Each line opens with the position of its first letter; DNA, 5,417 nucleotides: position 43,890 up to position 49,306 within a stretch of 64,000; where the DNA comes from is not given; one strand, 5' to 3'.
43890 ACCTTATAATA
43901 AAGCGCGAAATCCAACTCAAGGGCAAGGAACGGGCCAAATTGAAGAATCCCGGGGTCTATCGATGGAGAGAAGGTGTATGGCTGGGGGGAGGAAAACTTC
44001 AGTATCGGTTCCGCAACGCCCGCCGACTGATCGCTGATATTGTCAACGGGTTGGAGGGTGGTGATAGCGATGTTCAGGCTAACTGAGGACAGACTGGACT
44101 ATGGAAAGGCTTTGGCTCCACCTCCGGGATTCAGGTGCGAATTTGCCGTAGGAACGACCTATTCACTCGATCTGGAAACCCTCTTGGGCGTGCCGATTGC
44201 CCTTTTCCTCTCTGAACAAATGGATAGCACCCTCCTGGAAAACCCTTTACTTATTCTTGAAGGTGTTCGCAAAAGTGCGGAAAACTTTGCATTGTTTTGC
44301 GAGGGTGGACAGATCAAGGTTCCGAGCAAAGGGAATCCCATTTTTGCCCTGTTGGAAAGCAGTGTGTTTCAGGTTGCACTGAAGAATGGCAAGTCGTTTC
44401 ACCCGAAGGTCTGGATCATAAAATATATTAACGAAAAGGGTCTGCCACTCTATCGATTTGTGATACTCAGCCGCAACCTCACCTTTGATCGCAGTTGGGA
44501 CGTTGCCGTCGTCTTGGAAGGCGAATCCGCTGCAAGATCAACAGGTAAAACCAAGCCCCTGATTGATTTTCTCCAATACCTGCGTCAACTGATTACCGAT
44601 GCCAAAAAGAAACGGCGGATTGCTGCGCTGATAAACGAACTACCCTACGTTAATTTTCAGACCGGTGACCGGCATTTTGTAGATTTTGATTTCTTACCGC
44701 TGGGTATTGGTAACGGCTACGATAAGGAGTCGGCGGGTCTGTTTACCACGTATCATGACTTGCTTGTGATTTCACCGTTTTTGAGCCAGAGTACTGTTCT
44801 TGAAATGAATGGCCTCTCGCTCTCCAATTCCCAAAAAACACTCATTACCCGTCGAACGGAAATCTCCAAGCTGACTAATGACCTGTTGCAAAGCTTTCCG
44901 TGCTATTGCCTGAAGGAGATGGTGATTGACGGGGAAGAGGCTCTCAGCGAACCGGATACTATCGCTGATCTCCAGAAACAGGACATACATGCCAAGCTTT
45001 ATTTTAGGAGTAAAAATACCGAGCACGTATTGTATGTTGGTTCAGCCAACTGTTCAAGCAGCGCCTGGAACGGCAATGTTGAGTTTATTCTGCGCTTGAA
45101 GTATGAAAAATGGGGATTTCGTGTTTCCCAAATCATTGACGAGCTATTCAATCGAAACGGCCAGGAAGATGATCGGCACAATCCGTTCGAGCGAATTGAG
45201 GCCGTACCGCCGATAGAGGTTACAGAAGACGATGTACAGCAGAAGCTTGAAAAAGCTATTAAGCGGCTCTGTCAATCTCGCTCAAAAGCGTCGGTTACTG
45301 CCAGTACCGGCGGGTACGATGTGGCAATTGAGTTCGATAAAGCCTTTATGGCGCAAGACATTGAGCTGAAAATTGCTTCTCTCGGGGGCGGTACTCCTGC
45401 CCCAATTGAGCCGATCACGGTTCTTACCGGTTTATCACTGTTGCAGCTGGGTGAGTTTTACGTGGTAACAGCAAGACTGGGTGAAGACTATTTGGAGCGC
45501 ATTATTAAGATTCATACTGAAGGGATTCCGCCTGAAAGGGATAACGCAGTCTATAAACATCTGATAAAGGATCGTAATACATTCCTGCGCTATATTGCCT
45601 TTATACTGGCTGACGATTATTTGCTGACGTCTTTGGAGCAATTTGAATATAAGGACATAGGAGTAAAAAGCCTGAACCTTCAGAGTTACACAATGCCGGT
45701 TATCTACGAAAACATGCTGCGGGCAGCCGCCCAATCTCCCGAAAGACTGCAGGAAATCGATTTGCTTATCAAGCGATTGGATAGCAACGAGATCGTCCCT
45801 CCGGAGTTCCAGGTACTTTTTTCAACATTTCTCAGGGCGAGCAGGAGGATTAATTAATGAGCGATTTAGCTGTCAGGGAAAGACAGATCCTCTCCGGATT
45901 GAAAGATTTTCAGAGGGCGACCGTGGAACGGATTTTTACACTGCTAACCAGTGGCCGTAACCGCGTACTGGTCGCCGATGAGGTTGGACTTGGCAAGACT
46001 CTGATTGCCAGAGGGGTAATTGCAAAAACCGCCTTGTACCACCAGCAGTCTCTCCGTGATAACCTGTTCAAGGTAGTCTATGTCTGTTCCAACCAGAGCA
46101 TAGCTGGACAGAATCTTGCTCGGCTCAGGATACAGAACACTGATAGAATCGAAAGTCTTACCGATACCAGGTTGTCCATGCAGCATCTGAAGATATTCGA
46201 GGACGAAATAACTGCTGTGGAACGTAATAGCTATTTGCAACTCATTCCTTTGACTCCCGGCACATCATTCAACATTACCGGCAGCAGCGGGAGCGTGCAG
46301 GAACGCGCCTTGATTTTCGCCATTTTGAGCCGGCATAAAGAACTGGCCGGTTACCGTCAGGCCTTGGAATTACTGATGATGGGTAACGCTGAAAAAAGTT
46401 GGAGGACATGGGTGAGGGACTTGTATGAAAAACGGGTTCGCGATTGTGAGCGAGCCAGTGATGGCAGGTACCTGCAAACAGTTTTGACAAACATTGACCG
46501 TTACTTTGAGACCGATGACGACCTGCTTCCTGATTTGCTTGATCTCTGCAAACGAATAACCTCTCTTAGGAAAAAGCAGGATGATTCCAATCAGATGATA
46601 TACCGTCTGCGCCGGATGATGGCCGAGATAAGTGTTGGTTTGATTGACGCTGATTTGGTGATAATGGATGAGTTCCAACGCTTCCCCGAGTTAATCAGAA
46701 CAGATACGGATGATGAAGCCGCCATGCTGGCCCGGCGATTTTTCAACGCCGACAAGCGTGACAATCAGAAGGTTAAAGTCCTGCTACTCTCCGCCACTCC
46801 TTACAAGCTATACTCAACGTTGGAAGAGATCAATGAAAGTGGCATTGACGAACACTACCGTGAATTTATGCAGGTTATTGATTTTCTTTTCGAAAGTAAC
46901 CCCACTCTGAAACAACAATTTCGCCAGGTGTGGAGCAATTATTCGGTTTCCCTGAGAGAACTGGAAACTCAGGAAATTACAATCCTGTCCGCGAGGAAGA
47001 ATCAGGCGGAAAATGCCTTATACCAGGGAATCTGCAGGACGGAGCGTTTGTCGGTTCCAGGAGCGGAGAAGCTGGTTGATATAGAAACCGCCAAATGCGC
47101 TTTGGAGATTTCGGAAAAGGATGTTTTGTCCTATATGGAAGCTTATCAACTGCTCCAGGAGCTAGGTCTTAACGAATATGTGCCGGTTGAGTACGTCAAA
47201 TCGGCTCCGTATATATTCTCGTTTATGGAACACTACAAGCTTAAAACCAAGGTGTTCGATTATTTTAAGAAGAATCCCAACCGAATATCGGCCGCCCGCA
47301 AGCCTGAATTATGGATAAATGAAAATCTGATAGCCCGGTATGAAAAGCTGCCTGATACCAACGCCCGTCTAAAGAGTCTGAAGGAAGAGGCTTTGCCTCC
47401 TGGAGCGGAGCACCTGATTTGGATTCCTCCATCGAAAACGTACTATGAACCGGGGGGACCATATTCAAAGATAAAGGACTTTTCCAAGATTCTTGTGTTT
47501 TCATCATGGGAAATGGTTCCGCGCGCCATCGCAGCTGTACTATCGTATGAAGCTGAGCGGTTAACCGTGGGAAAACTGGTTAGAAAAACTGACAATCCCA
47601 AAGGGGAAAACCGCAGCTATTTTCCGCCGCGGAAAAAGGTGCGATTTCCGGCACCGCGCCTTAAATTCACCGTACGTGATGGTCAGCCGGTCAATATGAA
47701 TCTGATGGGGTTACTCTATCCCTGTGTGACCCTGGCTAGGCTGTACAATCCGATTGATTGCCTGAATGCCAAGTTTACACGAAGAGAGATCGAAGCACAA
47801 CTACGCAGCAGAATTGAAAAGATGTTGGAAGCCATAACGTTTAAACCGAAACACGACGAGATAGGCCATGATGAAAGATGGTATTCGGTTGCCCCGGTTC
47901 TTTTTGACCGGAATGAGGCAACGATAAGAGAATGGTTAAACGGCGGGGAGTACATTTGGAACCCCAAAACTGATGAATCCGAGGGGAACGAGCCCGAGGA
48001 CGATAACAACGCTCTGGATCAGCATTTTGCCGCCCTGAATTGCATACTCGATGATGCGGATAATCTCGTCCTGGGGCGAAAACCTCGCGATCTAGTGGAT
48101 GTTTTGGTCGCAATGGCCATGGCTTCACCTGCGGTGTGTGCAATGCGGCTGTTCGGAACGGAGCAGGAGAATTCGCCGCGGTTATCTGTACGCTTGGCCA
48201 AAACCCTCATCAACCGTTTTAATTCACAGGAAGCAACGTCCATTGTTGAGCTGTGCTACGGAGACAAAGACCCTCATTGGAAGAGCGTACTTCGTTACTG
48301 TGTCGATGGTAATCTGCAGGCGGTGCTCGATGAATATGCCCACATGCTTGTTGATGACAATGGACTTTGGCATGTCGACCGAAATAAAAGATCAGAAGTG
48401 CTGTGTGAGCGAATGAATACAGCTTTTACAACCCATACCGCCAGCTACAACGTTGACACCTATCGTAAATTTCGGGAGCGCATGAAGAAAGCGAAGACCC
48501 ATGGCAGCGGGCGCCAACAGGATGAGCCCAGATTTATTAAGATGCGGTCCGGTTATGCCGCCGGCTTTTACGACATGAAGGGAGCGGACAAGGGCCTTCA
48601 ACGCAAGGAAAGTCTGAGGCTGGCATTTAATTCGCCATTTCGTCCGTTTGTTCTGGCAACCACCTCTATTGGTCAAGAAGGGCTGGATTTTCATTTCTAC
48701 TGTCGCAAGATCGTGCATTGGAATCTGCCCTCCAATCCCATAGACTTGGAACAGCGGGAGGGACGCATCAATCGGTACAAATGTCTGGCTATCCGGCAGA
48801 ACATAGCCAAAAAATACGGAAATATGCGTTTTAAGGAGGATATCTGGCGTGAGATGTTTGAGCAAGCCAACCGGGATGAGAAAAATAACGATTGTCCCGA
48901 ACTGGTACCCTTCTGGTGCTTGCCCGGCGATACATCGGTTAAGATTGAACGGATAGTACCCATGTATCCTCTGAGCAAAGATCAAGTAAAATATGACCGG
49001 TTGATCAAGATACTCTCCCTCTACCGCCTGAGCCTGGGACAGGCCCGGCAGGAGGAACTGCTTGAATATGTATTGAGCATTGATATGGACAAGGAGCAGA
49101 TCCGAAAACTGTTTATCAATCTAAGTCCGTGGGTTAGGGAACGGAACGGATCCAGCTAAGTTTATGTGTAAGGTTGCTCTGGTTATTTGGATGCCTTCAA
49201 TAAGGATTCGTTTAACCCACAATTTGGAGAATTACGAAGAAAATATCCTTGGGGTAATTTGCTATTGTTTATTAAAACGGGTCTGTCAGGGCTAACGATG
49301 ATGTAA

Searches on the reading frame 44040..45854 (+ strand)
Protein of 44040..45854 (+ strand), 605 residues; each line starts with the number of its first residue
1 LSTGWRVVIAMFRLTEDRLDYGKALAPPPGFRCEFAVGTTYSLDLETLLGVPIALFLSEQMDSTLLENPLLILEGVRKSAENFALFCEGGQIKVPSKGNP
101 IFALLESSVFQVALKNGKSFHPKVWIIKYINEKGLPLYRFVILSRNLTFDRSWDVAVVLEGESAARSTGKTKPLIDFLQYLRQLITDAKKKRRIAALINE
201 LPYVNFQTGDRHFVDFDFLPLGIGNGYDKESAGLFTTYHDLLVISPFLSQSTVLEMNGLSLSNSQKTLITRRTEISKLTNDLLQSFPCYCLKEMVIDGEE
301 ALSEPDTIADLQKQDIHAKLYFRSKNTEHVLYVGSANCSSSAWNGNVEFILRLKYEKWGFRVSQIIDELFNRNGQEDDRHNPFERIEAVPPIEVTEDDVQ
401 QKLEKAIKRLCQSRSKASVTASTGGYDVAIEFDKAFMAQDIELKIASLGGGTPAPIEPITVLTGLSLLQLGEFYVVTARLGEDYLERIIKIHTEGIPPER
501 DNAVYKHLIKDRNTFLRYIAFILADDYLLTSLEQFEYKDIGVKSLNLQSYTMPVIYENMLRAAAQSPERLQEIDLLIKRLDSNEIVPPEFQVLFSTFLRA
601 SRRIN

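Call 4: search_protein_families(library=pfam, max_evalue=1, proteins=[window:44040-45854:+])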
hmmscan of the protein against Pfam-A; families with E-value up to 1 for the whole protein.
window:44040-45854:+ (605 aa): 4 families
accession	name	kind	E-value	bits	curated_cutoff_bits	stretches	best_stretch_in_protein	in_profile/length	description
PF13091.12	PLDc_2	-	5.2e-05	23.5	27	1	314-371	79-129/132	PLD-like domain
PF09565.16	RE_NgoFVII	-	0.0014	18.4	23.8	1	239-353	17-132/162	NgoFVII restriction endonuclease N-terminal PLD domain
PF06087.18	Tyr-DNA_phospho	-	0.007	15.7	22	1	316-343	348-379/445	Tyrosyl-DNA phosphodiesterase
PF13090.12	PP_kinase_C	-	0.082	12.8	25.8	0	317-373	90-146/172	Polyphosphate kinase C-terminal domain 2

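Call 5: search_protein_families(library=padloc, max_evalue=1, proteins=[window:44040-45854:+])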
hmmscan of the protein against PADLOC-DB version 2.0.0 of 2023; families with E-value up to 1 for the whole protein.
window:44040-45854:+ (605 aa): 6 families
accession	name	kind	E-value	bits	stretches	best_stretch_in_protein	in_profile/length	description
PDLC03829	ZacB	-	4.2e-153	509.3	1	11-602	1-582/586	-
PDLC03425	REase_II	-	0.0067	13.5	1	312-390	100-178/358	Type II restriction enzyme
PDLC02609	DrmC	-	0.0095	13.9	1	328-355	191-218/241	DrmC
PDLC02588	DrmC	-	0.012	13.3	1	313-371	190-245/256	DrmC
PDLC02707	PbeA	-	0.013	12.1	1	242-350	64-172/672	PbeA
PDLC02598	DrmC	-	0.042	12.1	1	330-349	14-33/61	DrmC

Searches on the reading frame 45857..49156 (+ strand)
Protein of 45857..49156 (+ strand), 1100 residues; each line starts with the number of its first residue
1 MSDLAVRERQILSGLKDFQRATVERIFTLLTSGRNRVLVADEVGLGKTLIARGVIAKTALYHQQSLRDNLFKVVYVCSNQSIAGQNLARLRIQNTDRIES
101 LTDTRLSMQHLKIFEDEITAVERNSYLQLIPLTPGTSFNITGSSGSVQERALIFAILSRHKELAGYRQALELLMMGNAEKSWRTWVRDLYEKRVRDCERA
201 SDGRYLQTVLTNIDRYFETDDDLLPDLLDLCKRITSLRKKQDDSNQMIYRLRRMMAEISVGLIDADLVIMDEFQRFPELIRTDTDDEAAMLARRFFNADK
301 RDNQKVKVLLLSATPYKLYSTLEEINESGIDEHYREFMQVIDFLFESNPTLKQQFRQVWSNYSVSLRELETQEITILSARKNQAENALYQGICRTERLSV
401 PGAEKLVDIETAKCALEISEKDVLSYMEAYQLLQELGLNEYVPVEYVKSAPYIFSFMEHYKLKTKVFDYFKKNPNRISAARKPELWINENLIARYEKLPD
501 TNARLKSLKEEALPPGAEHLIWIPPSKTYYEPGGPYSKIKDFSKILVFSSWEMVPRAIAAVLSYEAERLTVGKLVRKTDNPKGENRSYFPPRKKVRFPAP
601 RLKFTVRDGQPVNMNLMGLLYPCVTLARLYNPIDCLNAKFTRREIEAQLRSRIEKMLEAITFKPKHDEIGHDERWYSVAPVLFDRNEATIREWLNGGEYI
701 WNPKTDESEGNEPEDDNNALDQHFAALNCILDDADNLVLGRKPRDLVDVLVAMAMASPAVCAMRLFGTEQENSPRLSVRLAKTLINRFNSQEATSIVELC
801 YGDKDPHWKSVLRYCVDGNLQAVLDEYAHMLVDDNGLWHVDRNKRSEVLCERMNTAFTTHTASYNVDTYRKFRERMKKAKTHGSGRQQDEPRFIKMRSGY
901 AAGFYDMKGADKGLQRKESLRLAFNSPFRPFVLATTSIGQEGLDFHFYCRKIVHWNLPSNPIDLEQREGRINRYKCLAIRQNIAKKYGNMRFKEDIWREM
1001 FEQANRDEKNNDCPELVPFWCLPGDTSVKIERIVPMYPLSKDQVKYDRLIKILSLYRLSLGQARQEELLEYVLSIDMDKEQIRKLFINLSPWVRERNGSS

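Call 4: search_protein_families(library=pfam, max_evalue=1, proteins=[window:45857-49156:+])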
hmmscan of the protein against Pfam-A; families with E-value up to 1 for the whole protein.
window:45857-49156:+ (1100 aa): 6 families
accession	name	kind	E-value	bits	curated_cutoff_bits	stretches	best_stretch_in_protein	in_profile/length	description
PF00270.35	DEAD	-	1.1e-05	25.7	26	2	24-95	9-70/167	DEAD/DEAH box helicase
PF00271.37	Helicase_C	-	1.7e-05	25.5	23.5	1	923-974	60-109/110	Helicase conserved C-terminal domain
PF04851.21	ResIII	-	0.00015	22.2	22.5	1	15-91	4-74/164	Type III restriction enzyme, res subunit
PF13401.12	AAA_22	-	0.00043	21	27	1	229-317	53-125/130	AAA domain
PF12921.12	ATP13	-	0.17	12.2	26.7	1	977-1006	73-102/114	Mitochondrial ATPase expression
PF16509.11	KORA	-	0.25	12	26.7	1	10-54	8-51/84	TrfB plasmid transcriptional repressor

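Call 5: search_protein_families(library=padloc, max_evalue=1, proteins=[window:45857-49156:+])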
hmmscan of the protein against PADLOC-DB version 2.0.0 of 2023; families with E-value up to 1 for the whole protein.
window:45857-49156:+ (1100 aa): 24 families
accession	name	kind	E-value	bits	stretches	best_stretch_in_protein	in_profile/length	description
PDLC03830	ZacC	-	0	1069.9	1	7-1092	5-1017/1019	-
PDLC04556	PDC-M27C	-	6.8e-23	78.9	3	915-974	741-800/892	-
PDLC04554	PDC-M27C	-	1.3e-18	64.7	2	915-973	754-812/1217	-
PDLC02621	DrmD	-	8.3e-15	52.1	2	915-975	561-624/1040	DrmD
PDLC02623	DrmD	-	2.8e-13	46.6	2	917-980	567-629/1040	DrmD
PDLC04555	PDC-M27C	-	4.1e-12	43.6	1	914-974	490-550/656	-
PDLC02572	DrmA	-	4.4e-12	42.8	2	917-975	561-622/1043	DrmA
PDLC02843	DpdE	-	3e-10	36.7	2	936-978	626-667/1091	DpdE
PDLC02840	DpdE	-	6.6e-10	35.9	2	918-974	598-654/1091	DpdE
PDLC02633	DrmD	-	1.4e-09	34.5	2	932-977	586-631/839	DrmD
PDLC02634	DrmD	-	2e-09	33.8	2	931-976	541-585/900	DrmD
PDLC02500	BrxHI|BrxHII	-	2.6e-09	34.2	2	932-973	532-572/933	BrxHI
PDLC02846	DpdE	-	1.1e-08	31.5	2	932-975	618-661/1034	DpdE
PDLC02504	BrxHI|BrxHII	-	2.6e-08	30.3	2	932-975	539-582/971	BrxHII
PDLC02619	DrmD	-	2.3e-07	27.4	1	932-974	492-533/872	DrmD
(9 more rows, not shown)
